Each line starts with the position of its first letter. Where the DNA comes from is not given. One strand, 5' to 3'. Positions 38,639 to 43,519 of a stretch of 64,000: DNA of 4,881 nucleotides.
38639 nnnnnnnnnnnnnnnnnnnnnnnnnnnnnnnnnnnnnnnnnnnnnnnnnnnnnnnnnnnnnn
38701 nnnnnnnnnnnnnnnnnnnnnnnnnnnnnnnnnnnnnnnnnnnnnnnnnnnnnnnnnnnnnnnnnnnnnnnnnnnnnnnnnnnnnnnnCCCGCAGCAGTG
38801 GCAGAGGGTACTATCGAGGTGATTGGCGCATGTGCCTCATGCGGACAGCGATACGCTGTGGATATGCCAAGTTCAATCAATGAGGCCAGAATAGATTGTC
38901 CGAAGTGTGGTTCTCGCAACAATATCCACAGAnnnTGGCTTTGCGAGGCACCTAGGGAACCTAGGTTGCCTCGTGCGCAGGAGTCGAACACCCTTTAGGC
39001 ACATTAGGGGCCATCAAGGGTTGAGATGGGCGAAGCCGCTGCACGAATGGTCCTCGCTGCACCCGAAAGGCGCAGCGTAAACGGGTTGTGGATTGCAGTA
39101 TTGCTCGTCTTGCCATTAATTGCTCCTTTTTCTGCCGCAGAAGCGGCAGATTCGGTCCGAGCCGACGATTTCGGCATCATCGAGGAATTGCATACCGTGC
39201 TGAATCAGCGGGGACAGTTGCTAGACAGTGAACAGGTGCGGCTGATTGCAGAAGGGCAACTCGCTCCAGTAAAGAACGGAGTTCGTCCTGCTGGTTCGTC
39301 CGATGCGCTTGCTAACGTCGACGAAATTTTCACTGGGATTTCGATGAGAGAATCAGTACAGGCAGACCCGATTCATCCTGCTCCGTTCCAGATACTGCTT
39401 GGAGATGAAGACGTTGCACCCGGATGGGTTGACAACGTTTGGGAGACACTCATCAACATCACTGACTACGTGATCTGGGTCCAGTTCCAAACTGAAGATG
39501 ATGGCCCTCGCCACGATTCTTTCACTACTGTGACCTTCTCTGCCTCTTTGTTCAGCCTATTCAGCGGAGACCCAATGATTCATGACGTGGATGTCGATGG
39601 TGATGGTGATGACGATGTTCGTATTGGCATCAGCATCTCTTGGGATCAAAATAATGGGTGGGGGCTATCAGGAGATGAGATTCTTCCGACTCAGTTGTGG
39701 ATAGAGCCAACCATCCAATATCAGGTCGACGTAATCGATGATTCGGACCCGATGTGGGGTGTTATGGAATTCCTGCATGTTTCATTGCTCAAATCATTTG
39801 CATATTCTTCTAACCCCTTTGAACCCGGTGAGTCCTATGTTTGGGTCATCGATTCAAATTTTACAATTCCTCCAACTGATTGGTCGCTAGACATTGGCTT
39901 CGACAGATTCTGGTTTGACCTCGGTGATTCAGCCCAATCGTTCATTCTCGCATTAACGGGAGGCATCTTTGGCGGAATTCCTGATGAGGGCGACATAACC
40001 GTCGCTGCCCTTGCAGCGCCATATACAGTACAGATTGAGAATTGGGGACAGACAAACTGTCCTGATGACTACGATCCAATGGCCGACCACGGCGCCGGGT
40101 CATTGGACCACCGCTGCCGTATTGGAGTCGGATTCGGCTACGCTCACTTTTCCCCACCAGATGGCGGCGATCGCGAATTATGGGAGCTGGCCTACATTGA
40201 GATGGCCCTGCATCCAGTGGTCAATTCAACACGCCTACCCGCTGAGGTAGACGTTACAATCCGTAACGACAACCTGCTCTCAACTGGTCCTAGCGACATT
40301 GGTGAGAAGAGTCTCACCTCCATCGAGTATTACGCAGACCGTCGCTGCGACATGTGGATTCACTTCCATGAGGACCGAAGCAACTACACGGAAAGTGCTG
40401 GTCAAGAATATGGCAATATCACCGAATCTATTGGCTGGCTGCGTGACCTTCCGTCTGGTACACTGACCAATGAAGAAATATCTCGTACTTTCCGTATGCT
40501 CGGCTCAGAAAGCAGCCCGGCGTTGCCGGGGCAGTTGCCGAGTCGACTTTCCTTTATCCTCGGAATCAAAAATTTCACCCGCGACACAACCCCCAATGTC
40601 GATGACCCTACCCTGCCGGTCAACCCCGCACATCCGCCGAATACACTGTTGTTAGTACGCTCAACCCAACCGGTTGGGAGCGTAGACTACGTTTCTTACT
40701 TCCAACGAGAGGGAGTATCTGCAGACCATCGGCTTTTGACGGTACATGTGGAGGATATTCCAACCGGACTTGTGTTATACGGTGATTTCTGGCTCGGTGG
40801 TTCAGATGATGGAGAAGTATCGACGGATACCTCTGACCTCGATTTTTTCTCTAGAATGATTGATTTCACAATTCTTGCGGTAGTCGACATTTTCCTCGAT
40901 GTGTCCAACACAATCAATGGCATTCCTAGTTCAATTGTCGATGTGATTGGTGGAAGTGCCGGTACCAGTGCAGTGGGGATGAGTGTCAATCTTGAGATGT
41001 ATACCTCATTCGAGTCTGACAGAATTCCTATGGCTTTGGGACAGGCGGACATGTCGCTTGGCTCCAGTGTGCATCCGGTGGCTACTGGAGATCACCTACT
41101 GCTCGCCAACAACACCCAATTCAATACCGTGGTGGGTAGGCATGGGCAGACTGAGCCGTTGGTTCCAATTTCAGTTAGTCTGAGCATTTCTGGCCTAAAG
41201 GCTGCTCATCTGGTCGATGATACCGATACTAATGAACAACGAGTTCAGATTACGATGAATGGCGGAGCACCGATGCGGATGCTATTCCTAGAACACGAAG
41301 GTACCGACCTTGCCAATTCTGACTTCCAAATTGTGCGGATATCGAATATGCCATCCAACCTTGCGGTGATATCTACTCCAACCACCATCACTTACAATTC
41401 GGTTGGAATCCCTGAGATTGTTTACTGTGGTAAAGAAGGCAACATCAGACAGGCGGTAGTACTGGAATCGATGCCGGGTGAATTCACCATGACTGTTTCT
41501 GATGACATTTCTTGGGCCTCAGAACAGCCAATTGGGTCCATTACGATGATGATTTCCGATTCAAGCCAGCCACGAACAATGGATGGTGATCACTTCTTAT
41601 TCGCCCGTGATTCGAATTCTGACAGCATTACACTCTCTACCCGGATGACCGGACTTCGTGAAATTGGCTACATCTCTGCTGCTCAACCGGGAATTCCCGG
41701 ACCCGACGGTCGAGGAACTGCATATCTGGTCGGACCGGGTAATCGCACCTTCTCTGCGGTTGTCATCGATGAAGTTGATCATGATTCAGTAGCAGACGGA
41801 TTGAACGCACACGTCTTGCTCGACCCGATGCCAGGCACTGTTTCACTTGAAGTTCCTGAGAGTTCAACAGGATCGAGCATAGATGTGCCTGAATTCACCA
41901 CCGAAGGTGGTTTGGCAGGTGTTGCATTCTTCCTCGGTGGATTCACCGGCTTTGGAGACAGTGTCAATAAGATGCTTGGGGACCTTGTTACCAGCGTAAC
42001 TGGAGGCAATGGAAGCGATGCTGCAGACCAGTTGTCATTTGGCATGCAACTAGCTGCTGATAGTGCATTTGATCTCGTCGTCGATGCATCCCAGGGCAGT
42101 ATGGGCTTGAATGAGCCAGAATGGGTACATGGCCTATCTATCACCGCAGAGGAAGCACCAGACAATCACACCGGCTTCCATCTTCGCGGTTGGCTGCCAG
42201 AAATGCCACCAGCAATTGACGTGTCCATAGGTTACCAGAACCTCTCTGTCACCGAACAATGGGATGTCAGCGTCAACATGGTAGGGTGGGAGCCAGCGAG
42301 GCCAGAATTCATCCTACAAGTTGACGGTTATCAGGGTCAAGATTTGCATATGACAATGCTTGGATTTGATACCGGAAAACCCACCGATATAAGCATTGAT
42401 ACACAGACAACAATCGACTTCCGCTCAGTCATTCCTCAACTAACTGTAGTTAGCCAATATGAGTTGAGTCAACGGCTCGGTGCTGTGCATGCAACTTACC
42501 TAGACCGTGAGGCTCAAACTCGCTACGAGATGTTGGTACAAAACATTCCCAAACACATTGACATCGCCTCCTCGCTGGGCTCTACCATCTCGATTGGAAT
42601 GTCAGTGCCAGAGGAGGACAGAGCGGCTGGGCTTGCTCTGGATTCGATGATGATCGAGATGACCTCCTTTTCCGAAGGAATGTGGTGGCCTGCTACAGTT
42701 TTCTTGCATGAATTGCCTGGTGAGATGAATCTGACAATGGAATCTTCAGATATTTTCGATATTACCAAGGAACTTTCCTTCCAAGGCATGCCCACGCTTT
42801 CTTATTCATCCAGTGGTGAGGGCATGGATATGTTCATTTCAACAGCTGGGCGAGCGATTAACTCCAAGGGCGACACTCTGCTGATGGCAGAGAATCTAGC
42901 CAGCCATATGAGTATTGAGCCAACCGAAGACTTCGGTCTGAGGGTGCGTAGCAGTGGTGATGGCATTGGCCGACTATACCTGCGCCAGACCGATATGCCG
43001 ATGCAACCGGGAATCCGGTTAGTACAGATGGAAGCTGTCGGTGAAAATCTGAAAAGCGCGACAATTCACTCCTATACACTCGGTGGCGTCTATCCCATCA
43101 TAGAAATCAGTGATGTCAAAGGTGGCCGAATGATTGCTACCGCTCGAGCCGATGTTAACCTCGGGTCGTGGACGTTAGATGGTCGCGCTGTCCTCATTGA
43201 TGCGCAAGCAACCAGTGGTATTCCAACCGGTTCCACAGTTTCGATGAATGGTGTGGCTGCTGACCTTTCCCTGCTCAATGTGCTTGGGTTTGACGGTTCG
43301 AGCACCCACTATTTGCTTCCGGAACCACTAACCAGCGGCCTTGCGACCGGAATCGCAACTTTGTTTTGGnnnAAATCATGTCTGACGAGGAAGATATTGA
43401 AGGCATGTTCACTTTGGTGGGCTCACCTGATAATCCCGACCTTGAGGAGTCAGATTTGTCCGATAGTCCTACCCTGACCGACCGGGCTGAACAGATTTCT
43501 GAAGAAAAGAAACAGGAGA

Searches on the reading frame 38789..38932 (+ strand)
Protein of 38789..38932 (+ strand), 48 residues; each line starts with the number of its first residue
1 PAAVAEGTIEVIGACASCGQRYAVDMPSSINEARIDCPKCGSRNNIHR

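Call 7: search_protein_families(library=pfam, proteins=[window:38789-38932:+], max_evalue=10)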
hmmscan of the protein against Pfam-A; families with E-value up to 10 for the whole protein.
seq(48 aa): 45 families (the best 25 are shown)
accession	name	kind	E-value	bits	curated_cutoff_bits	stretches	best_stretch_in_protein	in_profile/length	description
PF09723.15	Zn_ribbon_8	-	1.9e-05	25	34.4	1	15-43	8-35/41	Zinc ribbon domain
PF05810.19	NinF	-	0.00075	19.8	27.5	1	15-25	2-12/25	NinF protein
PF01155.25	HypA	-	0.00095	19.6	28.9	1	8-44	66-96/112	Hydrogenase/urease nickel incorporation, metallochaperone, hypA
PF12172.15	zf-ChsH2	-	0.001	19.2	23.2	2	33-44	24-35/37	ChsH2, rubredoxin-like zinc ribbon domain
PF13717.11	Zn_ribbon_4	-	0.0018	18.6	30.3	2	14-41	4-32/36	zinc-ribbon domain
PF01096.23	Zn_ribbon_TFIIS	-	0.0029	17.8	21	1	36-45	2-11/39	Transcription factor S-II (TFIIS)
PF24441.1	DUF7560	-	0.003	17.7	27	2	14-27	7-20/44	Family of unknown function (DUF7560)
PF24440.1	DUF7559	-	0.006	17.2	27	1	21-46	22-47/52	Family of unknown function (DUF7559)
PF14803.11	Zn_ribbon_Nudix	-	0.0086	16.4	25.6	1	15-41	3-29/34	Nudix N-terminal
PF07295.17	DUF1451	-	0.01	16.5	26.1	1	14-43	115-140/146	Zinc-ribbon containing domain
PF23454.1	Zn_ribbon_Brz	-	0.011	16.8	27.9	1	34-46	5-17/58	Transcriptional regulator Brz zinc beta ribbon domain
PF19134.6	DUF5817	-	0.02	15.3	31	1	11-47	3-34/57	Domain of unknown function (DUF5817)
PF23137.1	HVO_0758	-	0.02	15.2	27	1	14-43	22-51/55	HVO_0758 mu-protein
PF14353.12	CpXC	-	0.022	15.2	25.4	1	14-32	39-57/121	CpXC protein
PF13248.11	Zn_ribbon_3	-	0.022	14.7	27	1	37-44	5-11/26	zinc-ribbon domain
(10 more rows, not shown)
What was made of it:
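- On MJ0042/ZitP-type zinc ribbon (PF13717, PF13719, TIGR02098), for the PKD-protein tail: Zn_ribbon_4 18.6 bits (gathering score 30.3) and Zn_ribbon_8 25 bits (gathering score 34.4) (call 7).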

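Call 28: search_solved_structures(query=A2, max_evalue=10, show_alignments=3)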
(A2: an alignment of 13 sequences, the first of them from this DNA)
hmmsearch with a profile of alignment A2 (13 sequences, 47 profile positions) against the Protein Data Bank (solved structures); distinct sequences matched with E-value up to 10: 36.
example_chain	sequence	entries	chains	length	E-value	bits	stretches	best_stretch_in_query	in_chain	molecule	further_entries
1qyp_A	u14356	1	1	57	0.0066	19.2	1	31-42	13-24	RNA POLYMERASE II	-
5myj_B5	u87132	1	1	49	0.043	16.6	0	30-43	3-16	50S ribosomal protein L33 3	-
9v21_sC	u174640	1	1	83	0.11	15.4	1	34-42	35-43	Small ribosomal subunit protein eS27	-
9v1j_sC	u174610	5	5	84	0.11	15.3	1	34-42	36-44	Small ribosomal subunit protein eS27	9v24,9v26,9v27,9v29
9fhl_W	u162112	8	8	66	0.13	15.1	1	33-45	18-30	Small ribosomal subunit protein eS27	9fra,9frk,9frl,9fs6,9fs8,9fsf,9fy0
2nb9_A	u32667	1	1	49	0.15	14.9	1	11-42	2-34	Uncharacterized protein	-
2aqc_A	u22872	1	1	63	0.2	14.5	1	35-45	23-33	Ribosome biogenesis protein Nop10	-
7k01_6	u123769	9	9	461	0.22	14.3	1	13-45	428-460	General transcription and DNA repair factor IIH subunit SSL1 | General transcription and DNA repair factor IIH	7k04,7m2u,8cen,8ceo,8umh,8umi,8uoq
7o4i_6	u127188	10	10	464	0.22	14.3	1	13-45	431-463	General transcription and DNA repair factor IIH subunit SSL1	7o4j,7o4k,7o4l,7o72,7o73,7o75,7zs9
2apo_B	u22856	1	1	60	0.23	14.3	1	35-45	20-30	Ribosome biogenesis protein Nop10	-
3mwm_A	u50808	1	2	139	0.41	13.5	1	4-17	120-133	Putative metal uptake regulation protein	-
2o03_A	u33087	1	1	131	0.48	13.3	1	5-17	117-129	probable Zinc uptake regulation protein FurB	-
9e71_Bc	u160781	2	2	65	0.5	13.2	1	35-46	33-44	Small zinc finger protein HVO-2753-like zinc-binding pocket domain-containing protein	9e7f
2gag_D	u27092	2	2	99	0.58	13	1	34-43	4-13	heterotetrameric sarcosine oxidase delta-subunit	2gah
7vo0_G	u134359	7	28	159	0.58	13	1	4-17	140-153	Putative metal uptake regulation protein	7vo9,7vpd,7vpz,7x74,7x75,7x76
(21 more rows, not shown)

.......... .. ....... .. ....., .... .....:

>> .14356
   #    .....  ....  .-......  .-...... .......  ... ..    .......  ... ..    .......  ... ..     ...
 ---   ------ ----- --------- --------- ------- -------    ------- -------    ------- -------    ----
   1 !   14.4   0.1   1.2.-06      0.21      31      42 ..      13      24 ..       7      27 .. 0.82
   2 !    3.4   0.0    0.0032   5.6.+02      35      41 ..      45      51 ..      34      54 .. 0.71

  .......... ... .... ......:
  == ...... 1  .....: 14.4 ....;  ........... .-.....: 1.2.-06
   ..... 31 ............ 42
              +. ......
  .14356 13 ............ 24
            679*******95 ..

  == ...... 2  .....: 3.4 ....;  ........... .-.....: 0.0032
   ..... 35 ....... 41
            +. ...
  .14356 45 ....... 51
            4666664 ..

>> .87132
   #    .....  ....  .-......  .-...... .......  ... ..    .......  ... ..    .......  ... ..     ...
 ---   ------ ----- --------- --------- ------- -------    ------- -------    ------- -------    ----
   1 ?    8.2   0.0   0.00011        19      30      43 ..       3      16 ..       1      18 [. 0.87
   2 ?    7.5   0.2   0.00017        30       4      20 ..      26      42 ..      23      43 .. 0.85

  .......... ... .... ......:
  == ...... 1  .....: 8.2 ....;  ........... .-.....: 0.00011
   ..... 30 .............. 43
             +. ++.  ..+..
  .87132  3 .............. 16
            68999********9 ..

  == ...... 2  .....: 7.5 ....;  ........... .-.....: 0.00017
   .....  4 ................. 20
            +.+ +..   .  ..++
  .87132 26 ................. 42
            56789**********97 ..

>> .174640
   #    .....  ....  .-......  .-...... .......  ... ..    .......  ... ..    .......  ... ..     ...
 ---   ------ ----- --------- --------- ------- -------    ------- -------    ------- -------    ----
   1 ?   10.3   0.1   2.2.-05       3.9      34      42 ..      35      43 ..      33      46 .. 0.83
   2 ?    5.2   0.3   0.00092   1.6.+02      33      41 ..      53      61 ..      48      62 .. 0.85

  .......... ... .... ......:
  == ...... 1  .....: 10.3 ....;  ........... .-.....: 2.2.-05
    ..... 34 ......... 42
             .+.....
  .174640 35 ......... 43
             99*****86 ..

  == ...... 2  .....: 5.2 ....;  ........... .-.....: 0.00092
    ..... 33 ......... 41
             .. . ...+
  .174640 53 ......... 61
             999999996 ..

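Call 53: find_homologous_proteins(query=A2, max_evalue=0.001)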
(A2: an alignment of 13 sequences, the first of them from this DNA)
Query A2 (13 sequences) (46 aa, profile of the alignment): 3 proteins with E <= 0.001 among 8000 candidates.
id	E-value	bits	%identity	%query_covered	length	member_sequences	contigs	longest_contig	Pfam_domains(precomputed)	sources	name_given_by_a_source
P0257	9.1e-24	100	64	96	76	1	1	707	-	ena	-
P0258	1.0e-23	100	63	100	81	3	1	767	-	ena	-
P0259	5.4e-23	98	63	93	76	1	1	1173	-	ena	-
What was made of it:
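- Tried and rejected: It says nothing about other carriers of that ribbon (call 53).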

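Call 66: predict_structure(alignment_id=A2)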
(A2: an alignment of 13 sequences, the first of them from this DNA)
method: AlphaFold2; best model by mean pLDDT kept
length: 46 residues; sequences in the alignment: 13
mean_pLDDT: 88.2   pTM: 0.56
mean pLDDT of the five models: 88.2, 86.5, 85.0, 84.9, 84.6
residues with pLDDT >= 90: 30; 70-90: 12; 50-70: 4; < 50: 0
segments of 3 or more residues with pLDDT < 50: none
pLDDT, mean of each block of 10 residues (from residue 1): 77 93 90 92 89
secondary structure, 60 per line:
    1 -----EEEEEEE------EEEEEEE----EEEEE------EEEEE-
elements in order: E6-12 E19-25 E30-34 E41-45

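Call 76: search_protein_families(library=ncbifam, proteins=[window:38789-38932:+], max_evalue=0.1)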
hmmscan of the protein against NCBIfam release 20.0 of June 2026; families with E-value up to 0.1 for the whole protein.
seq(48 aa): 14 families
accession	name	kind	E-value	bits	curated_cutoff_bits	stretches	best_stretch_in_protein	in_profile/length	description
NF001607.0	PRK00398.1-4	equivalog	0.00035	20.2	89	1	9-43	6-37/53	DNA-directed RNA polymerase subunit P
TIGR02605.1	CxxC_CxxC_SSSS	subfamily_domain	0.00043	20.3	31.3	1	14-43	7-35/52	FmdB family zinc ribbon protein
NF041197.2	CxxC_Se_CxxC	equivalog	0.0007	19.7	40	0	15-48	1-32/53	dual CXXC motif small (seleno)protein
NF041374.1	GDCCVxC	domain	0.013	15.7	40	1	14-42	4-32/58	GDCCVxC domain-containing (seleno)protein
NF041909.1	HVO_2753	equivalog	0.013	15.4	80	1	14-43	11-35/59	HVO_2753 family zinc finger protein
NF041070.1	carrier_LysW_Arch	domain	0.014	15.4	75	0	15-46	5-35/57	alpha-aminoadipate/glutamate carrier protein LysW/ArgW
TIGR04165.1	methano_modCys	hypoth_equivalog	0.025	14.8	60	0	35-43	8-16/50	TIGR04165 family Cys-rich peptide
NF011482.0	PRK14892.1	equivalog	0.028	14.3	109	1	8-46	17-54/101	putative transcription elongation factor Elf1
NF041912.1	HVO_0758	equivalog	0.032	14.1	70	1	14-43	22-51/55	HVO_0758 family zinc finger protein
TIGR04104.1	cxxc_20_cxxc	subfamily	0.05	14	45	1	14-46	2-37/93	TIGR04104 family putative zinc finger protein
NF011481.0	PRK14890.1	equivalog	0.05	13.6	61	1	14-43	11-36/61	putative Zn-ribbon RNA-binding protein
TIGR02098.1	MJ0042_CXXC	domain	0.052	13.3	20.9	0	15-42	5-33/38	MJ0042-type zinc finger domain-containing protein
NF009623.0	PRK13130.1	equivalog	0.08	13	68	0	37-45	20-28/56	RNA-protein complex protein Nop10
NF001753.0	PRK00481.1-3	subfamily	0.094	11.7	243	1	14-42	124-157/252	NAD-dependent protein deacylase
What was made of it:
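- Closest known: ZitP of Caulobacter. Different: Scores are below the family thresholds (calls 7, 76).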

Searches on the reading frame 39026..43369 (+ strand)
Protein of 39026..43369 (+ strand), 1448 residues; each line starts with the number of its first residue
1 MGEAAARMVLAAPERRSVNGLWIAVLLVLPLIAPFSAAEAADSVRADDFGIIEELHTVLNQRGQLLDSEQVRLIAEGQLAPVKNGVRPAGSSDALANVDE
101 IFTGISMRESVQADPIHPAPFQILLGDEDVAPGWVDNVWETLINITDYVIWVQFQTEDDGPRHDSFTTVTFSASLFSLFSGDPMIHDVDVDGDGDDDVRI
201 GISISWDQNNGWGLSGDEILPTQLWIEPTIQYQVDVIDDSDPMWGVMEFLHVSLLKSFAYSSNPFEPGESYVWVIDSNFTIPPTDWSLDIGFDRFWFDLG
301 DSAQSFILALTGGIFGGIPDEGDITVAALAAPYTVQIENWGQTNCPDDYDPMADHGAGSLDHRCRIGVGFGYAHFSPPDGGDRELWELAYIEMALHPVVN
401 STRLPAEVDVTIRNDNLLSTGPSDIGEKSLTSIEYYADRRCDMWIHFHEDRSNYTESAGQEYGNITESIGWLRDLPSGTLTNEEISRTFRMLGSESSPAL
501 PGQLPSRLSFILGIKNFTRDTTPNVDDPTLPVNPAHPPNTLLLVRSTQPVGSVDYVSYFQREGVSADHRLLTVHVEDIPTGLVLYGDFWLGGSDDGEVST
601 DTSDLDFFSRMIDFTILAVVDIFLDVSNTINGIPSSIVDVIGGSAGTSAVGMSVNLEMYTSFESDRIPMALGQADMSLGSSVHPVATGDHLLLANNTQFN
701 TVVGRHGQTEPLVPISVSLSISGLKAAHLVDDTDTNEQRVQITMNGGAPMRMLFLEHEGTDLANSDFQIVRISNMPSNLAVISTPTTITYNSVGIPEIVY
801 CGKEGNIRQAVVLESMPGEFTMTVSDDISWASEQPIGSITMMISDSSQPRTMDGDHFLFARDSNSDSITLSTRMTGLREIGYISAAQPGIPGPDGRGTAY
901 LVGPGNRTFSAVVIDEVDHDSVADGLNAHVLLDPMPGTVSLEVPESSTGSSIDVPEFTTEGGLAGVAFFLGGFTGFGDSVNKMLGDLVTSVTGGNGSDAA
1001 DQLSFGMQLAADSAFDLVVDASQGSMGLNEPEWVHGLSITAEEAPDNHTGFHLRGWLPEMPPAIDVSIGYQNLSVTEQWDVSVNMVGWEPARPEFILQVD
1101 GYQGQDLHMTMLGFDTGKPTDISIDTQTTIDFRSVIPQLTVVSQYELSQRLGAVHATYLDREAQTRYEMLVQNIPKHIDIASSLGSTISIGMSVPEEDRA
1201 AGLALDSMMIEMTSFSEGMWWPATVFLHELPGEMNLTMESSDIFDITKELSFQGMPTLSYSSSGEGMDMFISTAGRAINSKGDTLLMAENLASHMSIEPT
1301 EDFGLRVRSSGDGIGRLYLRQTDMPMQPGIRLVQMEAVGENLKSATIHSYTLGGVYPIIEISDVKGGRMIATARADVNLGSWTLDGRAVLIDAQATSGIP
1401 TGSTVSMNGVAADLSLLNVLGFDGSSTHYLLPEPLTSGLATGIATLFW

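Call 6: search_protein_families(library=pfam, proteins=[window:39026-43369:+], max_evalue=0.01)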
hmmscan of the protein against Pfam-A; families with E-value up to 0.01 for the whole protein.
window:39026-43369:+ (1448 aa): 0 families
